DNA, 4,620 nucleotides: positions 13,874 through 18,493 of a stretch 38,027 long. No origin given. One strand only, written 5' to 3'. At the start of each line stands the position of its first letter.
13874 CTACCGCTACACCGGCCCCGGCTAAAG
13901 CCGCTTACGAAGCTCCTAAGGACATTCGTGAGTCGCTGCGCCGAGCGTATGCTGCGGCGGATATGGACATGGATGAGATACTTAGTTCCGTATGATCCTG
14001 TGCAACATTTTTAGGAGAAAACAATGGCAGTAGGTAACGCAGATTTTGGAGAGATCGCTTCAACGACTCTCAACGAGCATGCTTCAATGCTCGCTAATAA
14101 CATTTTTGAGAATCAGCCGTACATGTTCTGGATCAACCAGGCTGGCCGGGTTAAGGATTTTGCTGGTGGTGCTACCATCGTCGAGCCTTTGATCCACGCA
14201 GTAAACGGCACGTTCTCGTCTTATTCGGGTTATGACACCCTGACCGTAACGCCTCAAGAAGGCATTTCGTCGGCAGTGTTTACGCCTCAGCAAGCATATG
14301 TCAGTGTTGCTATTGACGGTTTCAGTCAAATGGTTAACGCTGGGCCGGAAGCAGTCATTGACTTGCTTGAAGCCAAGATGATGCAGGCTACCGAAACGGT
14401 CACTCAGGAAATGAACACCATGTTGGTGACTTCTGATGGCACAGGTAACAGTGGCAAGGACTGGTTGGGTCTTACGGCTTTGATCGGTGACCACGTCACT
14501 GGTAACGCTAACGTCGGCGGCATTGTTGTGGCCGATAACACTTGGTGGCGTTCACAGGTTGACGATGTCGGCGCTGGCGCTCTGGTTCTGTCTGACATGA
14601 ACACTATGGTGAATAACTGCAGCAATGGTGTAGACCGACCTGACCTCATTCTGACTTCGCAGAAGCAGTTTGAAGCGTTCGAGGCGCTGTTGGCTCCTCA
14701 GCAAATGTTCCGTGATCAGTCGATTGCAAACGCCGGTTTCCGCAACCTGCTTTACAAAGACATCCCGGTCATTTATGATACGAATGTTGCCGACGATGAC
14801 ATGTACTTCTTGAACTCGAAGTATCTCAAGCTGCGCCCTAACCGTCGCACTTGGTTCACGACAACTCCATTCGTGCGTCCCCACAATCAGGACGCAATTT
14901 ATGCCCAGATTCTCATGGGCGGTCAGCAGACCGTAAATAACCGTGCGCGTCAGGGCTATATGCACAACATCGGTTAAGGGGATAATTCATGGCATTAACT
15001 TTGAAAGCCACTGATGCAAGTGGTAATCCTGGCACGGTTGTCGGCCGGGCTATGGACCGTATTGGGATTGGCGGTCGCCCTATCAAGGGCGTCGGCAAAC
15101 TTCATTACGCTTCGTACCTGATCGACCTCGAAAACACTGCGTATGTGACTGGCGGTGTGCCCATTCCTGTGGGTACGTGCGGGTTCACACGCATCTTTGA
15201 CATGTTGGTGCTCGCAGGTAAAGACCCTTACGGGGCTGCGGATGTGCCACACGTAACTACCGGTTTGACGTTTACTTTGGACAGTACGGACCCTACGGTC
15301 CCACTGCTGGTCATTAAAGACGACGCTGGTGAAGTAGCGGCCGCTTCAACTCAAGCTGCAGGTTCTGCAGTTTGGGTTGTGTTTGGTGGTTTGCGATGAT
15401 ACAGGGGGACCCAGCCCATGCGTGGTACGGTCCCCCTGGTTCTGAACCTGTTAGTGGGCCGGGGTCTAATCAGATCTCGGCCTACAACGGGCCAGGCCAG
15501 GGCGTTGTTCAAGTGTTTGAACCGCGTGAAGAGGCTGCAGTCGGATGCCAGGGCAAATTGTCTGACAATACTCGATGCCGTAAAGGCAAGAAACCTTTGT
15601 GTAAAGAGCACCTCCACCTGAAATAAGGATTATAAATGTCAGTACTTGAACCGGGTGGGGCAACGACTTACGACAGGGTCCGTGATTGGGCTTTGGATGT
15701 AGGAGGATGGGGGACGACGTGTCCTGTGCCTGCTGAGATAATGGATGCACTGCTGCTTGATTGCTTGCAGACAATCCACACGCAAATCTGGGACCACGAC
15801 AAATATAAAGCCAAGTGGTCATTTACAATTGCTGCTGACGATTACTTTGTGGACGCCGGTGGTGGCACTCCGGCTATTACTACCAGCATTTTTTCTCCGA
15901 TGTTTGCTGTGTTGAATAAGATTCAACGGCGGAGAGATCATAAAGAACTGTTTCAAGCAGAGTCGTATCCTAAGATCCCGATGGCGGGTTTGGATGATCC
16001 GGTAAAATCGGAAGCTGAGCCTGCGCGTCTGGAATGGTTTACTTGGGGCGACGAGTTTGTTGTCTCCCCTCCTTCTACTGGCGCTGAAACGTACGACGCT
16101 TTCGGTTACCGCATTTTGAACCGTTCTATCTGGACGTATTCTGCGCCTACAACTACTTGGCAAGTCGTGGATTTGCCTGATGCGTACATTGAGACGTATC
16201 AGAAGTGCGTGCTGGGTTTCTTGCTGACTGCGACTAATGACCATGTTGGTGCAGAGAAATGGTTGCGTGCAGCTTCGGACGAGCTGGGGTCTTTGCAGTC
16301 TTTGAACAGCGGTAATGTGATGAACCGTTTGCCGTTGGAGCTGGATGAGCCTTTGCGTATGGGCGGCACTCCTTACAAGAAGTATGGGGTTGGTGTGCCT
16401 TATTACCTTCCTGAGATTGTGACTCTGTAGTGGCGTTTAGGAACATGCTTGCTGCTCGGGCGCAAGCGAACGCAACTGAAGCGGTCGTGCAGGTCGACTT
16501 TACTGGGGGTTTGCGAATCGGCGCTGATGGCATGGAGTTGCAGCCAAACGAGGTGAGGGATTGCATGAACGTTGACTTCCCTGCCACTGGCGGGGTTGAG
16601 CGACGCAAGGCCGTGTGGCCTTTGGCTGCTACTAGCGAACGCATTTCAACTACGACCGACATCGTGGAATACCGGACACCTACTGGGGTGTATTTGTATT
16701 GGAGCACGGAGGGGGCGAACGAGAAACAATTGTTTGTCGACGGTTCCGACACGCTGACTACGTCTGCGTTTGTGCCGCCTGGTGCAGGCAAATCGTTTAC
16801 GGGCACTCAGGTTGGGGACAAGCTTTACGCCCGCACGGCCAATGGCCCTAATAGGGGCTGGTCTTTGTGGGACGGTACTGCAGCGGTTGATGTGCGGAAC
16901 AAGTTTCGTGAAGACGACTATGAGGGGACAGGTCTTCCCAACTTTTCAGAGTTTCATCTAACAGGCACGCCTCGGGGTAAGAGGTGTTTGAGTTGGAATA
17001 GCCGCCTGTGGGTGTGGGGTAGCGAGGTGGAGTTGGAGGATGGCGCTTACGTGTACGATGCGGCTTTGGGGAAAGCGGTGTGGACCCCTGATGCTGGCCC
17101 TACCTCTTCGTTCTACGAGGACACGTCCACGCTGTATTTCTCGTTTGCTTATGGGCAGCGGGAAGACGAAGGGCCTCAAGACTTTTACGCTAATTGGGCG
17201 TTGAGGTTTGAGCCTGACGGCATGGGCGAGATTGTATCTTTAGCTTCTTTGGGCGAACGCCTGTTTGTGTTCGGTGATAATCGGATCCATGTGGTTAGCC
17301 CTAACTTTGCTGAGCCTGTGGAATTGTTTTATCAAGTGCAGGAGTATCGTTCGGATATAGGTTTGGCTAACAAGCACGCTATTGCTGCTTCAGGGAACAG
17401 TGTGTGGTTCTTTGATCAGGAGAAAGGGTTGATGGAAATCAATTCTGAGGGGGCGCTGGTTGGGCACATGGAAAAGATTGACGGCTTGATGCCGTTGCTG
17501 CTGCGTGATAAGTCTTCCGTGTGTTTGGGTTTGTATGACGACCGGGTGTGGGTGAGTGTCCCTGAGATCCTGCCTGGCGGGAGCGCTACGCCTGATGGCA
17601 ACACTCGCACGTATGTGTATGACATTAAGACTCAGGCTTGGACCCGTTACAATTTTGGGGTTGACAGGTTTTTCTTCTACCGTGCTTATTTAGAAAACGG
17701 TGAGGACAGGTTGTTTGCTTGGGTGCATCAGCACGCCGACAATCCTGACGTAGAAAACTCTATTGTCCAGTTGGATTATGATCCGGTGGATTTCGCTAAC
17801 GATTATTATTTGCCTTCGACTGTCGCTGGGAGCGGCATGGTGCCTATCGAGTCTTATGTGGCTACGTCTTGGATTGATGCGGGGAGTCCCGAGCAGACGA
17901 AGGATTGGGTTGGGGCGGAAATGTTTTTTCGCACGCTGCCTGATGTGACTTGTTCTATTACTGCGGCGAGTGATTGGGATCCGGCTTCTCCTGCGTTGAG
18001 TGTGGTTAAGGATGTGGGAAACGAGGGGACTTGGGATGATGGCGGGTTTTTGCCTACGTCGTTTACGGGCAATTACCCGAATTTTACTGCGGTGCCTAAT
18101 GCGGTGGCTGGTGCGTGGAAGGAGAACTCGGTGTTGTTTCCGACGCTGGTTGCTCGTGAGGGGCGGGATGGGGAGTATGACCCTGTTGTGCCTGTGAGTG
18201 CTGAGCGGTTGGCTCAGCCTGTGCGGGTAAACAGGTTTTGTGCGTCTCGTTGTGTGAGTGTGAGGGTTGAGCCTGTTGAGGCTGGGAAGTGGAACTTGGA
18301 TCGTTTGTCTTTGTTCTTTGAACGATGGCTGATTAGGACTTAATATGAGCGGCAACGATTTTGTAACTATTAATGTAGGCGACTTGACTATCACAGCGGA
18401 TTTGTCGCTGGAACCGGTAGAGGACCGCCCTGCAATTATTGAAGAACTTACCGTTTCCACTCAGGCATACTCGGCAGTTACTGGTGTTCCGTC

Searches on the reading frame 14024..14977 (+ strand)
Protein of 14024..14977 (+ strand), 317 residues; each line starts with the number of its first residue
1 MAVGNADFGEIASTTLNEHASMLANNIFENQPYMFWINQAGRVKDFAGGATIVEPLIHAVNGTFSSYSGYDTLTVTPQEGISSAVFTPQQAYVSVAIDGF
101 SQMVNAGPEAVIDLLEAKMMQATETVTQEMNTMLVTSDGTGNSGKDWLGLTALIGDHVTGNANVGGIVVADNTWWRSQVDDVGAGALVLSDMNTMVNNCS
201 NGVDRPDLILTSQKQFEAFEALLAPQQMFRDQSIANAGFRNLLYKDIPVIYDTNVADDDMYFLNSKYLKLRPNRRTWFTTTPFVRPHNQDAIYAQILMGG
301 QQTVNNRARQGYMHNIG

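Call 8: search_protein_families(library=pfam, proteins=[window:14024-14977:+], max_evalue=0.01)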
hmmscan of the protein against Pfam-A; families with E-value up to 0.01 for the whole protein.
window:14024-14977:+ (317 aa): 1 family
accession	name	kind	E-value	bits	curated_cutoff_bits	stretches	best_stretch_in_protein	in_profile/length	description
PF17236.8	SU10_MCP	-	5.5e-08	33.1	24.1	1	96-280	88-258/292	SU10 major capsid protein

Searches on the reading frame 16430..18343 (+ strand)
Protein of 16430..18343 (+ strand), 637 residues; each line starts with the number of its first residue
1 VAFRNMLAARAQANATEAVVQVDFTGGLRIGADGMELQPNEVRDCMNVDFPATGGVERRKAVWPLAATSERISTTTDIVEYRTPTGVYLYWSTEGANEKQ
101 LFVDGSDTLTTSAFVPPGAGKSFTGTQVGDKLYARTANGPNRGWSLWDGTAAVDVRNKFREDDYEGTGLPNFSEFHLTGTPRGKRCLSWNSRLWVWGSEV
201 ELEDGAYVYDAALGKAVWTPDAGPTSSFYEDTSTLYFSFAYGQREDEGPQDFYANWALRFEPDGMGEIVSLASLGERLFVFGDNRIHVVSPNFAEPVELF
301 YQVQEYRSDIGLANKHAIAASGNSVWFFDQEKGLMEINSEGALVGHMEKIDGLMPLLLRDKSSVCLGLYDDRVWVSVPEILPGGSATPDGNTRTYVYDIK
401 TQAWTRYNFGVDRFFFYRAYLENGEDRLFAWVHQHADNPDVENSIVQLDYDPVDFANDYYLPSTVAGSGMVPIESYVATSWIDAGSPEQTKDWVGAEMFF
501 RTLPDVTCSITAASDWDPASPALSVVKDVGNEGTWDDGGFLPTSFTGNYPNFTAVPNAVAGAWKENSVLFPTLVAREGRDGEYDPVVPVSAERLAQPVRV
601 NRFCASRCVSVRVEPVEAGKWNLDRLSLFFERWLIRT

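Call 8: search_protein_families(library=pfam, proteins=[window:16430-18343:+], max_evalue=0.01)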
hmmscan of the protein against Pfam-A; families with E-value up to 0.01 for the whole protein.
window:16430-18343:+ (637 aa): 0 families

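Call 92: search_protein_families(library=phrogs, proteins=[window:16430-18343:+], max_evalue=0.01)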
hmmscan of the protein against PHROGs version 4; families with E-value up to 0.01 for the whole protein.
window:16430-18343:+ (637 aa): 1 family
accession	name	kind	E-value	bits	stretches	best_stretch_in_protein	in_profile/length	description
phrog_5107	-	lysis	0.003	17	1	391-546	356-485/533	amidase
